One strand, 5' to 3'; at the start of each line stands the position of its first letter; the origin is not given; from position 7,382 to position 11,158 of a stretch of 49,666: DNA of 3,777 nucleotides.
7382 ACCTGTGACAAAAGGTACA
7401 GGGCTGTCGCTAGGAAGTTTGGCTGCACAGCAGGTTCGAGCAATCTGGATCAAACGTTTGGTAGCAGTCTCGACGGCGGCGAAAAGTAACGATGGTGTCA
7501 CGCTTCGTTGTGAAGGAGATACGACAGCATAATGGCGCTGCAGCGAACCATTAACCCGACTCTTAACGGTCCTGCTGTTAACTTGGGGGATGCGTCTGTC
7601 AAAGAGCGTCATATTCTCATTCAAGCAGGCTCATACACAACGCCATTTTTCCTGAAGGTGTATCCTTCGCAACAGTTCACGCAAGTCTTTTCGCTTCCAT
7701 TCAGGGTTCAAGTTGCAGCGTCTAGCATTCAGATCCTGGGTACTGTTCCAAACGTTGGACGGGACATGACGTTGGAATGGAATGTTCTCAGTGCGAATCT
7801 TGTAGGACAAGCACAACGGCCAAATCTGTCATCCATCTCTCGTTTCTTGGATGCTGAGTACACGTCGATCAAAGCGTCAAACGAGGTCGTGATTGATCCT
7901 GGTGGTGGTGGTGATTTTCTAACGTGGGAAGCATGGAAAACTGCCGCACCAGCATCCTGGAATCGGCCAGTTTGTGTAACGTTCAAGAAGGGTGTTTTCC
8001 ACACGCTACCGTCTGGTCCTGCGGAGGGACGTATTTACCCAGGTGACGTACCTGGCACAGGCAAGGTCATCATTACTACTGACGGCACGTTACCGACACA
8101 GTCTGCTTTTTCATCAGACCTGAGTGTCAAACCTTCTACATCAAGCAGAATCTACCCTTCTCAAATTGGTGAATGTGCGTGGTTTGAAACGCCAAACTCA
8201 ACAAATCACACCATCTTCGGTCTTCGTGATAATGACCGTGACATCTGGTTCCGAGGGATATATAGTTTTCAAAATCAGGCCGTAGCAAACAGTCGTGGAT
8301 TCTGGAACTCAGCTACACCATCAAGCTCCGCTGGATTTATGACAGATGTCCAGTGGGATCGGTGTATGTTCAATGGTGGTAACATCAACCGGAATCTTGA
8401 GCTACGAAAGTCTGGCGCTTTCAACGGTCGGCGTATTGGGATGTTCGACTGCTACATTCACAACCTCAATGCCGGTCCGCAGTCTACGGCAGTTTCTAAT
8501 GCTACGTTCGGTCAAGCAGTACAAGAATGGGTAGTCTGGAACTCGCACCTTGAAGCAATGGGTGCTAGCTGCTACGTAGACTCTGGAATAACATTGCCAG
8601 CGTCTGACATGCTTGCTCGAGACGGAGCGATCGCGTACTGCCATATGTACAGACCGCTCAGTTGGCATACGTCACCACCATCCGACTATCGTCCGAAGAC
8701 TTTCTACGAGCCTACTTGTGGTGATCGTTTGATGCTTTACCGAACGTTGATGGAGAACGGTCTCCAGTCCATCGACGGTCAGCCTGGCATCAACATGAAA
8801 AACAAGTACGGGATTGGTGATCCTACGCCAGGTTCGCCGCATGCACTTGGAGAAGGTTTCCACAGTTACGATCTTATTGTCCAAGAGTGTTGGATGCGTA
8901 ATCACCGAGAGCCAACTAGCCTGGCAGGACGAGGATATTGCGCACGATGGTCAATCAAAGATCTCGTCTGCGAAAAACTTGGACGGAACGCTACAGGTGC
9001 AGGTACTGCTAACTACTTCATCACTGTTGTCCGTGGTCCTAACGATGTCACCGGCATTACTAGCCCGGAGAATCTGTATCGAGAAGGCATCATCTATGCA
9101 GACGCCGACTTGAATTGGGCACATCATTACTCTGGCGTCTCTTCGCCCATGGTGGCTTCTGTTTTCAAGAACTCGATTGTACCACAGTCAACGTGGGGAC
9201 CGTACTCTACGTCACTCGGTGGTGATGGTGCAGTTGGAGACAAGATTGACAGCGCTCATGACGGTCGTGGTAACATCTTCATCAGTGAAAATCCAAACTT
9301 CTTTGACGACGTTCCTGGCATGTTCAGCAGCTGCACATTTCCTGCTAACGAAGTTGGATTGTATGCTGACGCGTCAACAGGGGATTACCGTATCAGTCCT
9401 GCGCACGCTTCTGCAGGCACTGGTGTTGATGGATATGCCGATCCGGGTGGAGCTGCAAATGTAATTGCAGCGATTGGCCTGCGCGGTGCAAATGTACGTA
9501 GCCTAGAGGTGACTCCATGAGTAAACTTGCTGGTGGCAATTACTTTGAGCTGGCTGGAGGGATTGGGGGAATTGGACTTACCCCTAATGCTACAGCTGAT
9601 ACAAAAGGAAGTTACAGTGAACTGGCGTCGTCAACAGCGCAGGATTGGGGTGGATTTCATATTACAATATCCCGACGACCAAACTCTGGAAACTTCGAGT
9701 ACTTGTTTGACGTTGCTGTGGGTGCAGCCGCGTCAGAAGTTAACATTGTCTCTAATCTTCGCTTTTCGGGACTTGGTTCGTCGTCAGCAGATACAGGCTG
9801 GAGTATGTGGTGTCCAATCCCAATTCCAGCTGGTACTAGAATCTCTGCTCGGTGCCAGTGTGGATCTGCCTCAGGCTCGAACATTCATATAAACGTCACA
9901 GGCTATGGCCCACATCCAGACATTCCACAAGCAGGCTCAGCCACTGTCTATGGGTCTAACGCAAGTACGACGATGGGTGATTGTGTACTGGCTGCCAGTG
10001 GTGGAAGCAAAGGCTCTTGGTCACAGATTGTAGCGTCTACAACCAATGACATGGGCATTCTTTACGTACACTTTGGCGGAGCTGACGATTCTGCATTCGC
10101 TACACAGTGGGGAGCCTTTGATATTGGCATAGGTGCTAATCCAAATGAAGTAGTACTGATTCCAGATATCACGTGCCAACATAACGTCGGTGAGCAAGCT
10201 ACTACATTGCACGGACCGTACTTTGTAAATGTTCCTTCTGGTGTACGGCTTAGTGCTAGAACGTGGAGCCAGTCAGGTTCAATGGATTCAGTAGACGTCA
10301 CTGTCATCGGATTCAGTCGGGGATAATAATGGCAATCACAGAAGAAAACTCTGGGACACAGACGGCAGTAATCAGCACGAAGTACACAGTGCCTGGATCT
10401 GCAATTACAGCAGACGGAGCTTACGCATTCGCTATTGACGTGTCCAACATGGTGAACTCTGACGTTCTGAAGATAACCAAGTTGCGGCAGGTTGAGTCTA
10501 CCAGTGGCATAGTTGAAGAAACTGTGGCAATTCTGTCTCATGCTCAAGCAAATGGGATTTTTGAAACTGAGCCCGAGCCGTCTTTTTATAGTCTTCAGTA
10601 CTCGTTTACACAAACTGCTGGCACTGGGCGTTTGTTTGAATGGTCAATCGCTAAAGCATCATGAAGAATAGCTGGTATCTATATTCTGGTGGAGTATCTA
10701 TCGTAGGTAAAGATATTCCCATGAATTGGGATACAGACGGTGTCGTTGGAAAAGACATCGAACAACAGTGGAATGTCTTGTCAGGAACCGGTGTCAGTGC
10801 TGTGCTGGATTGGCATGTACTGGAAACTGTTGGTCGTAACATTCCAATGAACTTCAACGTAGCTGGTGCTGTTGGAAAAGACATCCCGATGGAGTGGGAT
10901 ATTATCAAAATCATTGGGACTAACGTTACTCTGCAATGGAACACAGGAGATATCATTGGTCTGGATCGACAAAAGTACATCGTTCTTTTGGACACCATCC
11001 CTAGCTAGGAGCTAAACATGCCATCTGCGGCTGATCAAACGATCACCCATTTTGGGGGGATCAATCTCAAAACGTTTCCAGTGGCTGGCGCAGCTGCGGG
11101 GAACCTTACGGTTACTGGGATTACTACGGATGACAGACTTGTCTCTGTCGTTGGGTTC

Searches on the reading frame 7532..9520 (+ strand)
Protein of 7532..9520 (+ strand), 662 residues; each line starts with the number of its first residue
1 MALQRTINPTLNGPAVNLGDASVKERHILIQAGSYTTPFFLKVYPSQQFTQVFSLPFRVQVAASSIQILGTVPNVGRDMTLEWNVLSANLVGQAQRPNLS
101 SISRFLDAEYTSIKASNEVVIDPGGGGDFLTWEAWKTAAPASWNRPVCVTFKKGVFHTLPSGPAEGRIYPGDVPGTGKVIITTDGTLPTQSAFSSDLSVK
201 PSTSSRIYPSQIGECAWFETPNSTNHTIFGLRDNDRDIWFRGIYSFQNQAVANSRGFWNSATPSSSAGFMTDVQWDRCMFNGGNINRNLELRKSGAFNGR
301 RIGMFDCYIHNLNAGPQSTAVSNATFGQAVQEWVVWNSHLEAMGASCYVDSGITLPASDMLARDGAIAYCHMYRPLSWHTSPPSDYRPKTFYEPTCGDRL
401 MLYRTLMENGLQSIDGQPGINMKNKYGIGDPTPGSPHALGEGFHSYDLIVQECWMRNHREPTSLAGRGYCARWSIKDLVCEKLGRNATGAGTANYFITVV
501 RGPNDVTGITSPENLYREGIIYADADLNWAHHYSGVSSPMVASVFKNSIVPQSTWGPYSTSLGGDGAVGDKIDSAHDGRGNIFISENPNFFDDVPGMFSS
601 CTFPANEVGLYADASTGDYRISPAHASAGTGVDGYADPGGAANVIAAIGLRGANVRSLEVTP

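Call 13: search_protein_families(library=phrogs, proteins=[window:7532-9520:+], max_evalue=0.001)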
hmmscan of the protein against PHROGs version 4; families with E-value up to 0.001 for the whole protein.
window:7532-9520:+ (662 aa): 0 families

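Call 73: search_protein_families(library=pfam, proteins=[window:7532-9520:+], max_evalue=0.01)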
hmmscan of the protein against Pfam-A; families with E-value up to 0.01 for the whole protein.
window:7532-9520:+ (662 aa): 0 families

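Call 85: search_solved_structures(query=window:7532-9520:+, max_evalue=0.1)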
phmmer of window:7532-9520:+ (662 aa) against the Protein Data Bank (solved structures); distinct sequences matched with E-value up to 0.1: 0.

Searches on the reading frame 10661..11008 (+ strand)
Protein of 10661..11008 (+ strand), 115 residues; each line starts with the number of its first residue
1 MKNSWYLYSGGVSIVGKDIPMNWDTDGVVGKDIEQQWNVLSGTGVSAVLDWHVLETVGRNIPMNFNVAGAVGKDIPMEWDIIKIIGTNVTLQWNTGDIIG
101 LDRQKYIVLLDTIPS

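Call 75: search_protein_families(library=pfam, alignment_id=A4, max_evalue=0.01)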
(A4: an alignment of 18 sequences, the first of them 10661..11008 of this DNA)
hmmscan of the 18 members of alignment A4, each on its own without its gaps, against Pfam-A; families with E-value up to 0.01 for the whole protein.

A. member 1, window:10661-11008:+ (115 aa): 0 families

B. families by the number of members that match (of 18 scanned): 5 families
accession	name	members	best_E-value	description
PF23899.1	SU10_portal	1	1e-16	Phage SU10 portal protein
PF24175.2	SU10_adaptor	1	4.1e-15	SU10 adaptor protein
PF25209.1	Phage_capsid_4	1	1.2e-13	Phage capsid protein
PF10124.15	Mu-like_gpT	1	3.3e-07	Mu-like prophage major head subunit gpT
PF09956.15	Phage_cement_2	1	0.0013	Phage cement protein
